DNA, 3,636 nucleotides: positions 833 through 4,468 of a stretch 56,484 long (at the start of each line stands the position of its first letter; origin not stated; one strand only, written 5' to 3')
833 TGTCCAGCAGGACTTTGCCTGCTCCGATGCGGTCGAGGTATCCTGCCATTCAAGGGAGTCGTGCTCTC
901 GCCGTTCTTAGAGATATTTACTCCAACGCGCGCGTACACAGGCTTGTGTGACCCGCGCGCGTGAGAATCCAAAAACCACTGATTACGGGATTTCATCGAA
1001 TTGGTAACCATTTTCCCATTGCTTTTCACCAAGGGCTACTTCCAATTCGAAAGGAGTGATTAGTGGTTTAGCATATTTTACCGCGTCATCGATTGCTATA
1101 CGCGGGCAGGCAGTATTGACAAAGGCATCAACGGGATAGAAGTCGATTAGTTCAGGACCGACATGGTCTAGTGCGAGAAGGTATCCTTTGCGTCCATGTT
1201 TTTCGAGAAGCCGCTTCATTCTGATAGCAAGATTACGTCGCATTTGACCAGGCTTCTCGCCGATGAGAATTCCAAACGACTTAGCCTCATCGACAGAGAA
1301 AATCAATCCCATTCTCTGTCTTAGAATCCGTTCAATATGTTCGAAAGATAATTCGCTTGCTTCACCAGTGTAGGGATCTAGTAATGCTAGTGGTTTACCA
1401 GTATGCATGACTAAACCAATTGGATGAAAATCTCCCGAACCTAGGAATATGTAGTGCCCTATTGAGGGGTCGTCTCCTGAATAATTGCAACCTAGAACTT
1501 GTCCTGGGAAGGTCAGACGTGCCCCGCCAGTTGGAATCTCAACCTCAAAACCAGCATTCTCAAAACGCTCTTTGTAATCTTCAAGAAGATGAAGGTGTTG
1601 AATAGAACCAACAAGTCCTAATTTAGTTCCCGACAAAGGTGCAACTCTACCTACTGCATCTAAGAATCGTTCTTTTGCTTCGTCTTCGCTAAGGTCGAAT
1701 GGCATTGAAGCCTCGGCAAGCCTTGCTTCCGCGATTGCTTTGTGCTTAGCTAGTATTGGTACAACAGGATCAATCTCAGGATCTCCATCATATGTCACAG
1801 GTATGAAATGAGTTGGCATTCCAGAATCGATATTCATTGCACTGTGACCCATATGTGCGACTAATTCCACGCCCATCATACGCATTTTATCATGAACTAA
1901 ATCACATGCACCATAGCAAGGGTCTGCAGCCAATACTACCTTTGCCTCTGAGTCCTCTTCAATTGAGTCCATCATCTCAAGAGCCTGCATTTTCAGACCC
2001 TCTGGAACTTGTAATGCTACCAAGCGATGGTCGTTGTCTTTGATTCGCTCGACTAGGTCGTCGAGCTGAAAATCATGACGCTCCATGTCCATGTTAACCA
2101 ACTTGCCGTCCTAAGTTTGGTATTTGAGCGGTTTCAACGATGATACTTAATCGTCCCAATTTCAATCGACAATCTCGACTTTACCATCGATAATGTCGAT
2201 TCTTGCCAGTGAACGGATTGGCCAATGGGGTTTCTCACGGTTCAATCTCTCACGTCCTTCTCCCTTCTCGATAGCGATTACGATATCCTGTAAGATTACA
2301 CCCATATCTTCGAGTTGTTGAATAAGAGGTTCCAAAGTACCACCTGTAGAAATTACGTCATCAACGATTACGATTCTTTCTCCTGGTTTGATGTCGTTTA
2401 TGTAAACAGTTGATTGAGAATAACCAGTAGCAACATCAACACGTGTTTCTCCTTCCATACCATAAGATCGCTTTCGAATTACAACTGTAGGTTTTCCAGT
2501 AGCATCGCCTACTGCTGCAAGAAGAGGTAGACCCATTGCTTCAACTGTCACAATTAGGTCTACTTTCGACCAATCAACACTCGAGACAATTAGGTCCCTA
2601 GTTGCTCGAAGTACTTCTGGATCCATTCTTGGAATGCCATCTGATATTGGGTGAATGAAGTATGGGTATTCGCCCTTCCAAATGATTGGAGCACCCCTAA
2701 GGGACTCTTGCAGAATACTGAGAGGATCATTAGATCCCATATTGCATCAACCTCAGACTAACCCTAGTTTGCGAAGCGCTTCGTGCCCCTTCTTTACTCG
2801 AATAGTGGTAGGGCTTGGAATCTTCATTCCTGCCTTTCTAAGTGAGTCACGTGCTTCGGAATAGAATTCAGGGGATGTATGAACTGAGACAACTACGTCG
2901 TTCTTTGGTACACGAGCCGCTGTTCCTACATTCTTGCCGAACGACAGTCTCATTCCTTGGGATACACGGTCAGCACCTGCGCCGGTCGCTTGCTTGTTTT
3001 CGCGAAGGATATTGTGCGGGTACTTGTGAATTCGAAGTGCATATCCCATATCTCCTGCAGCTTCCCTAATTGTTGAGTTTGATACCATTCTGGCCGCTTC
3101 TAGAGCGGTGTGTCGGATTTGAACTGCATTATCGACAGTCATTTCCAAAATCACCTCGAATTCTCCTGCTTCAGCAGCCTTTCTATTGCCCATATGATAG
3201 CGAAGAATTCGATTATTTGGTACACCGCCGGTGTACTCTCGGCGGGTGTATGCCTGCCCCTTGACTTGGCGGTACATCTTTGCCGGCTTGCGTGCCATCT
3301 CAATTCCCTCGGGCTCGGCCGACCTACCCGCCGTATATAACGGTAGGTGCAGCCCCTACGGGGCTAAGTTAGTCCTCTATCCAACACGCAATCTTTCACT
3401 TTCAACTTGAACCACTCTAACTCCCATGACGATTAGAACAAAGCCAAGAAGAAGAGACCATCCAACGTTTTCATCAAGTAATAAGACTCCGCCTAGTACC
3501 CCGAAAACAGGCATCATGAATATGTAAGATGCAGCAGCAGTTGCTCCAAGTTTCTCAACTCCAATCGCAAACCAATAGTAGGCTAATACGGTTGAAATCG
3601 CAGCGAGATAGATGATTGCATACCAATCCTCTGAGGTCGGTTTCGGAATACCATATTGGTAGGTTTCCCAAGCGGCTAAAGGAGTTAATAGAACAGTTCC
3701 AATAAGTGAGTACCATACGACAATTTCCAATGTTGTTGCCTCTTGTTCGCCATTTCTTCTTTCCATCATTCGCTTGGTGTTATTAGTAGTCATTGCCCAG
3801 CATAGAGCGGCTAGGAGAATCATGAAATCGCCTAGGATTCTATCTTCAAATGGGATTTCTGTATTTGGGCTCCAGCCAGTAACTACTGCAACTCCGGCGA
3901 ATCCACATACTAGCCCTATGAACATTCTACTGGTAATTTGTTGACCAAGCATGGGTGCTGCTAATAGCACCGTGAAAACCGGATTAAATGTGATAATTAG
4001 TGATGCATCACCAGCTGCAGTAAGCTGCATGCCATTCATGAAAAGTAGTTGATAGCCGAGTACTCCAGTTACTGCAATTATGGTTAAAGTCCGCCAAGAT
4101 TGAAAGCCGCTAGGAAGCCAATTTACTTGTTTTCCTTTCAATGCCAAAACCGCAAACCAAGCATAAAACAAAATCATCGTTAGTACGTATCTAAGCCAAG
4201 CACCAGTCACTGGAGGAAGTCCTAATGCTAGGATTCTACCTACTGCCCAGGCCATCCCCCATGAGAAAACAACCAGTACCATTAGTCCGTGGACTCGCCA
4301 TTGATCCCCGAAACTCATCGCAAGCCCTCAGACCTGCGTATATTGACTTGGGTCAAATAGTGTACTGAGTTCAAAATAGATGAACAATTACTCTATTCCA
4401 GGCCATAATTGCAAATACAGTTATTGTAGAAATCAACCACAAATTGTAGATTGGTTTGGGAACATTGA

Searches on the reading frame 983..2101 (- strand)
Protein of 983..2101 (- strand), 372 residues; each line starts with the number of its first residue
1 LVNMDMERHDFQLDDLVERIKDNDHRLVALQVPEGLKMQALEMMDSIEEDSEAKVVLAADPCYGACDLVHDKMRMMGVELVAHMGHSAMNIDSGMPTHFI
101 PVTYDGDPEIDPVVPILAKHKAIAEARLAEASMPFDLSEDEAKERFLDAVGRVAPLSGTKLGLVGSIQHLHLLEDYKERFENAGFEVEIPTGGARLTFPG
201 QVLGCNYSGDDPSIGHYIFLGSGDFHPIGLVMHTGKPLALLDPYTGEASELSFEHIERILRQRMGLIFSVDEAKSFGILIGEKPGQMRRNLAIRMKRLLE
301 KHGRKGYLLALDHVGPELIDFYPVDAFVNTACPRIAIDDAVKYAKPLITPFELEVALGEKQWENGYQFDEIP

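Call 22: search_protein_families(library=pfam, proteins=[window:983-2101:-], max_evalue=0.001)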
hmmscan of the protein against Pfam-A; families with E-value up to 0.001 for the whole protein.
window:983-2101:- (372 aa): 1 family
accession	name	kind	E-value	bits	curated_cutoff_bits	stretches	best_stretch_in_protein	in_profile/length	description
PF01866.22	Diphthamide_syn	-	4.8e-73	246.6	33.2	2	157-366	89-301/302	Putative diphthamide synthesis protein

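Call 51: find_encoding_contigs(protein=window:983-2101:-, flank=10000, max_places=2)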
Protein window:983-2101:- (372 aa): 2 contigs read that carry it; 2 places shown.
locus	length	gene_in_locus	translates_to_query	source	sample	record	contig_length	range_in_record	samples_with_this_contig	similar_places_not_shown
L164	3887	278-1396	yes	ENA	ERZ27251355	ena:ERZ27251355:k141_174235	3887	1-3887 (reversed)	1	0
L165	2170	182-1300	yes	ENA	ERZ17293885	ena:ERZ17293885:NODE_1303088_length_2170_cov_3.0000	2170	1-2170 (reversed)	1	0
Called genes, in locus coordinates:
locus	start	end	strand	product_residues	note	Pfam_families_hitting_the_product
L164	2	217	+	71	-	?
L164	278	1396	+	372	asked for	PF01866:Diphthamide_syn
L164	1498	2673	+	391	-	PF13191:AAA_16, PF13401:AAA_22, PF05729:NACHT (weak), PF22703:Cdc6_lid, PF09079:WHD_Cdc6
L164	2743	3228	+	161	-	PF01092:Ribosomal_S6e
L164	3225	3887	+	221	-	?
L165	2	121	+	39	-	?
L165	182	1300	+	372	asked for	PF01866:Diphthamide_syn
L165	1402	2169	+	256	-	?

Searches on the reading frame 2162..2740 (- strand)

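Call 21: search_protein_families(library=pfam, proteins=[window:2162-2740:-], max_evalue=0.001)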
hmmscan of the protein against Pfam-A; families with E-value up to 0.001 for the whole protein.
window:2162-2740:- (192 aa): 1 family
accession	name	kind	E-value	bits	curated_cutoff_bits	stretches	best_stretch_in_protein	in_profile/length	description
PF00156.33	Pribosyltran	-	2.5e-13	50.1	26.3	1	51-165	19-132/158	Phosphoribosyl transferase domain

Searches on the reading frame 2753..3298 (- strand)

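Call 21: search_protein_families(library=pfam, proteins=[window:2753-3298:-], max_evalue=0.001)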
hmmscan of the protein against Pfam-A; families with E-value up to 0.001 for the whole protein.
window:2753-3298:- (181 aa): 1 family
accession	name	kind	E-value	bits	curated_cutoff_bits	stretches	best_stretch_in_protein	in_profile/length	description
PF00252.24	Ribosomal_L16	-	7.9e-23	81.3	27.9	1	13-166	2-131/132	Ribosomal protein L16p/L10e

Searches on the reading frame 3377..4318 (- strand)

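Call 21: search_protein_families(library=pfam, proteins=[window:3377-4318:-], max_evalue=0.001)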
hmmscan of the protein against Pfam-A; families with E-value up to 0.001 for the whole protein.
window:3377-4318:- (313 aa): 3 families
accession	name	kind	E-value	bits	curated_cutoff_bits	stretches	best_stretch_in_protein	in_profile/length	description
PF00892.27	EamA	-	5.3e-43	147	28.2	2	162-302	2-132/135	EamA-like transporter family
PF03151.22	TPT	-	1.4e-09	38.2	30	1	40-248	35-232/291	Triose-phosphate Transporter family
PF06027.18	SLC35F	-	8.5e-05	22.7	21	1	36-302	37-296/299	Solute carrier family 35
